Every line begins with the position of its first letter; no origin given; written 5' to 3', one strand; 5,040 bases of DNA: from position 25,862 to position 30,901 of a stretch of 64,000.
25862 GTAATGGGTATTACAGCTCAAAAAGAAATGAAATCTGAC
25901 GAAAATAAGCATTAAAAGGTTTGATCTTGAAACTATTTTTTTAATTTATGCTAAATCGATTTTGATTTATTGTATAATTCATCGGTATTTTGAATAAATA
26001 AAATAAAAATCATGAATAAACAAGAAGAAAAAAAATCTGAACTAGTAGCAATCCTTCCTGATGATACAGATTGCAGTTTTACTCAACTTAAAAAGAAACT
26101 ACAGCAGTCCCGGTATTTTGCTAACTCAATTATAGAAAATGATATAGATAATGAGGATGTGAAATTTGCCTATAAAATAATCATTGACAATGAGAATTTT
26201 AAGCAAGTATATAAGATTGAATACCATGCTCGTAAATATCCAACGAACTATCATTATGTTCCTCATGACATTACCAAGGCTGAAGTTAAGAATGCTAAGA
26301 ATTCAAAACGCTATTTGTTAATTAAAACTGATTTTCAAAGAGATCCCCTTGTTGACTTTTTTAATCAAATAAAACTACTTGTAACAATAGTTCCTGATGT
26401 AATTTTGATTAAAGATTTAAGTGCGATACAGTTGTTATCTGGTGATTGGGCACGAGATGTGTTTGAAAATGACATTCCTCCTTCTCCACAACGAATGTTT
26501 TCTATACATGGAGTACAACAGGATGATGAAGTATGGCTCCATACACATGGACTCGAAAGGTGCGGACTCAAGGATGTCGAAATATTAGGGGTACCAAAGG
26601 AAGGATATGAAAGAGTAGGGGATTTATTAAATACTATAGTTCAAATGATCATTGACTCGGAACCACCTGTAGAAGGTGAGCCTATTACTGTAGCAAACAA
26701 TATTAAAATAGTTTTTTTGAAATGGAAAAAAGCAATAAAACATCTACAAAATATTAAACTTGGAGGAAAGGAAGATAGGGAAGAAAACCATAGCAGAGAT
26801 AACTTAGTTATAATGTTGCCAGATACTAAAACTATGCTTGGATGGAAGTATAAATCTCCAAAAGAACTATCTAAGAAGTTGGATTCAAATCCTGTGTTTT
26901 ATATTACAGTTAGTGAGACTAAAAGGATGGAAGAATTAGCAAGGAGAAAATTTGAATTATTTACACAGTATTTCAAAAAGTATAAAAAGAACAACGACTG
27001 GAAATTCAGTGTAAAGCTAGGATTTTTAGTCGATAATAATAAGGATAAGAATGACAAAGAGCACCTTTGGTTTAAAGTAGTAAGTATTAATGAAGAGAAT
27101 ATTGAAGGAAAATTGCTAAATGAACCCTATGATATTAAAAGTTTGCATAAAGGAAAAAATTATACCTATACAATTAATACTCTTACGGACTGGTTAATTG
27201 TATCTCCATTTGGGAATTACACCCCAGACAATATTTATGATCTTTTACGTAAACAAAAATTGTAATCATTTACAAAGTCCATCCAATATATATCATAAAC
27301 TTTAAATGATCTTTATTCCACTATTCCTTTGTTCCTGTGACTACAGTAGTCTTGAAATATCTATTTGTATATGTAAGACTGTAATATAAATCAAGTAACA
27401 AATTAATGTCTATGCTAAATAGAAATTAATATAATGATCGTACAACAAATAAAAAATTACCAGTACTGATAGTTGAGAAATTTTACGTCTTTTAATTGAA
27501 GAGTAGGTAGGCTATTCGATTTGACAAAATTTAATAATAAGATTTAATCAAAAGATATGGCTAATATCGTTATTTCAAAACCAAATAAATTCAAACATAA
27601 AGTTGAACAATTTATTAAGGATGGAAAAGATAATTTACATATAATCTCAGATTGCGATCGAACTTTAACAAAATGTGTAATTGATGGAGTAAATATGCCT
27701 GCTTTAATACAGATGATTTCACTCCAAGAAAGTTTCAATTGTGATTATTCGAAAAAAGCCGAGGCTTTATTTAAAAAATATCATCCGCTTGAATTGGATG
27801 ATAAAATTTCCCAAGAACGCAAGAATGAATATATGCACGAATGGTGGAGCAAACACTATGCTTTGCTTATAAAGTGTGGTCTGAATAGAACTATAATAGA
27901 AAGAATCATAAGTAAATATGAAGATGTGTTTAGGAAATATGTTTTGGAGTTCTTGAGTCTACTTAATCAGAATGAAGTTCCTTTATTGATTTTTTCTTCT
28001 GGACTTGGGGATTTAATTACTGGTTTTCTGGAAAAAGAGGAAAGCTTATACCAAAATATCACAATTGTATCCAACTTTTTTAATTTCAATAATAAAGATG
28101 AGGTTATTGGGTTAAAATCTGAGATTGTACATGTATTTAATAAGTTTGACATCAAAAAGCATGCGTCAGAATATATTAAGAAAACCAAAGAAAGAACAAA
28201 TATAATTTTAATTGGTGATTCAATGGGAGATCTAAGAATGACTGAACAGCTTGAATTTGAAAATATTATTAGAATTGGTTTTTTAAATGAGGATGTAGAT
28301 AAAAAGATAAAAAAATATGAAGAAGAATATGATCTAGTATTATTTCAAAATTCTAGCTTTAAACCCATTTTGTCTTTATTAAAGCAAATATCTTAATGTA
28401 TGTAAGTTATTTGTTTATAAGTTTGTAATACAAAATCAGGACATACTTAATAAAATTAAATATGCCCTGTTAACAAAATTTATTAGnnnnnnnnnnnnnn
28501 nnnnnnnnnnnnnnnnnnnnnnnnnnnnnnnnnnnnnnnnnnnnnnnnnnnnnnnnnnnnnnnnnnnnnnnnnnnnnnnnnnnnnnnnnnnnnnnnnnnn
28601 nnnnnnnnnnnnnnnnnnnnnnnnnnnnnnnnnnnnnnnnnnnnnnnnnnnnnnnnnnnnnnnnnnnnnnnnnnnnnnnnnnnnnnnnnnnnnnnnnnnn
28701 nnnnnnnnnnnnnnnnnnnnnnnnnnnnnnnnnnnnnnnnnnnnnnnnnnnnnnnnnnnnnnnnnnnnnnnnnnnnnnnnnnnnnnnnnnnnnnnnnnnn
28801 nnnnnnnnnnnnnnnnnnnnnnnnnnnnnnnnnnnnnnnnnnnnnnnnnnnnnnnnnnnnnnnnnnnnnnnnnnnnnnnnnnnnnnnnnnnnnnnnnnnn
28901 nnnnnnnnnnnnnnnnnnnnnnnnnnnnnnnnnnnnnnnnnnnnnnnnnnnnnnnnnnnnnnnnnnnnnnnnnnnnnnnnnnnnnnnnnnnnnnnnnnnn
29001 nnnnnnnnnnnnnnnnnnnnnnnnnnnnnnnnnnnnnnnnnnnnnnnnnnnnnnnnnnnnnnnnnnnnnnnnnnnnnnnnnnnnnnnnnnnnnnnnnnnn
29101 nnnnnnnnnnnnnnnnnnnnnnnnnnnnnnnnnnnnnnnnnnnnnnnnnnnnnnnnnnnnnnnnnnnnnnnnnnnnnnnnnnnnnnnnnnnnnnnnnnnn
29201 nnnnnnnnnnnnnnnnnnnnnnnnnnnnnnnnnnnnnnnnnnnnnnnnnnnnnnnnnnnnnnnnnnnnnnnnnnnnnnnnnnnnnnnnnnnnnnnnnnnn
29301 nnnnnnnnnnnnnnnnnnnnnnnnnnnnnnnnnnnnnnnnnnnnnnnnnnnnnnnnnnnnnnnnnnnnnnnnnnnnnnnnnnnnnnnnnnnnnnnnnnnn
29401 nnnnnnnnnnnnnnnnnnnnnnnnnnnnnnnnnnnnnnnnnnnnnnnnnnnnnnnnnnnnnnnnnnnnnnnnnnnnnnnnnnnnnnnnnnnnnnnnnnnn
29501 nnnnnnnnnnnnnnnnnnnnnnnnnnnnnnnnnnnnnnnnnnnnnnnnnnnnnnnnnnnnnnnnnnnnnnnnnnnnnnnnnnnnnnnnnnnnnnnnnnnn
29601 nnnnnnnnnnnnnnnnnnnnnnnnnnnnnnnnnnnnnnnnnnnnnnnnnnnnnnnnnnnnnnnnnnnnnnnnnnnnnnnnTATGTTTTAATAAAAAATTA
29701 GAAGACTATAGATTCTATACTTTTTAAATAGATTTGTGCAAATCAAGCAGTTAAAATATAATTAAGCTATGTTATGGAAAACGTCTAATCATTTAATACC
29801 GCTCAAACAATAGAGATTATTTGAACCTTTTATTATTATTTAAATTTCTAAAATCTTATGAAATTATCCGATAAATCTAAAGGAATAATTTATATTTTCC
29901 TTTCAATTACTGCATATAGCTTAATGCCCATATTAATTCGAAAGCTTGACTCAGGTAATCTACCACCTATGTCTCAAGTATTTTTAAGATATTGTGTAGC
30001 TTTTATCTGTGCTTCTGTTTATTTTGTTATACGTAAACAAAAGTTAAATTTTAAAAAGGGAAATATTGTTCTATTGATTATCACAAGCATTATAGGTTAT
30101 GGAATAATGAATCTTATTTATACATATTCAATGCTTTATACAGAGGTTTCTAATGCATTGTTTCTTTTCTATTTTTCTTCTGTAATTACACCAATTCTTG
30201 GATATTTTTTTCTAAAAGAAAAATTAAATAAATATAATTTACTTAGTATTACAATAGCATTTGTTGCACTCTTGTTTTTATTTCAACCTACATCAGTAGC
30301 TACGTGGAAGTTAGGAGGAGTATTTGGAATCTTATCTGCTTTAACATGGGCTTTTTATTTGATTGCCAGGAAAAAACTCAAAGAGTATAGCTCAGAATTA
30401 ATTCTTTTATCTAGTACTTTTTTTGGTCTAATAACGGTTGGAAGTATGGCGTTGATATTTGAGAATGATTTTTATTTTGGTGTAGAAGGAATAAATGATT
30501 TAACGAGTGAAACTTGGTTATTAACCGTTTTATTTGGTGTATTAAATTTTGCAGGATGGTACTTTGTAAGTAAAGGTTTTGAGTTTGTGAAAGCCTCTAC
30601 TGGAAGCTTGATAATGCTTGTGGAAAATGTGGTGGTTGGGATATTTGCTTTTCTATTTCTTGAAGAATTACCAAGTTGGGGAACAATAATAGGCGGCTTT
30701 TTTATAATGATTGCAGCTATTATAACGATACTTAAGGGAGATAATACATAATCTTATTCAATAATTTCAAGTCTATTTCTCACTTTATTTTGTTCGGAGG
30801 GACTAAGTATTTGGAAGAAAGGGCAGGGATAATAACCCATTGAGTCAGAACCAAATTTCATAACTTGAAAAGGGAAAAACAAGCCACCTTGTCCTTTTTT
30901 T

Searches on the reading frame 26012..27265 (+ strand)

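Call 67: search_protein_families(library=pfam, proteins=[window:26012-27265:+], max_evalue=0.0001)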
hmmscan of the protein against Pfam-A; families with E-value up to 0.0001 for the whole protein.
window:26012-27265:+ (417 aa): 3 families
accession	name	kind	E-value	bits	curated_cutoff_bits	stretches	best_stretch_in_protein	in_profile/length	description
PF22789.1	DUF4026_C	-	9.9e-27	94.1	27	1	165-268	1-114/114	Protein of unknown function (DUF4026) C-terminal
PF13218.11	DUF4026_N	-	5.2e-22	78.9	27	1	9-157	1-147/147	Protein of unknown function (DUF4026) N-terminal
PF10077.14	DUF2314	-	1.8e-13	51.2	22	1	308-408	9-114/134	Uncharacterized protein conserved in bacteria (DUF2314)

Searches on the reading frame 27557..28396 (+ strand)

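Call 67: search_protein_families(library=pfam, proteins=[window:27557-28396:+], max_evalue=0.0001)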
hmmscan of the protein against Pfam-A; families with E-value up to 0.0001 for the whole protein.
window:27557-28396:+ (279 aa): 1 family
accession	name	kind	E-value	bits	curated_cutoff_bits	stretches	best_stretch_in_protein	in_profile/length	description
PF05822.18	UMPH-1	-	2.7e-65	220.8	23.7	1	36-278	2-245/246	Pyrimidine 5'-nucleotidase (UMPH-1)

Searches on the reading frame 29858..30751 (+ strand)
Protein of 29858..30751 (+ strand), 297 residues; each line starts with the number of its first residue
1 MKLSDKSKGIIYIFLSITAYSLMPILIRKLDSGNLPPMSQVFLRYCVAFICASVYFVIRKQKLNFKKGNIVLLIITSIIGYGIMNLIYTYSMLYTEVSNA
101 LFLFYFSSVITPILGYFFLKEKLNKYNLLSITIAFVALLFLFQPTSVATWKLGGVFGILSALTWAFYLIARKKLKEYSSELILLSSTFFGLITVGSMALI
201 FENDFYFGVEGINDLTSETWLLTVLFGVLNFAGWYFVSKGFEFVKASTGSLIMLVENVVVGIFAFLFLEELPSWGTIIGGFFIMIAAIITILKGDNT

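Call 48: search_protein_families(library=pfam, proteins=[window:29858-30751:+], max_evalue=0.001)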
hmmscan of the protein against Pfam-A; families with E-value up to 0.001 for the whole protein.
window:29858-30751:+ (297 aa): 1 family
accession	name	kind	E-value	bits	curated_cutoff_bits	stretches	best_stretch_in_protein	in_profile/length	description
PF00892.27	EamA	-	5.4e-36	124.3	28.2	2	8-142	2-134/135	EamA-like transporter family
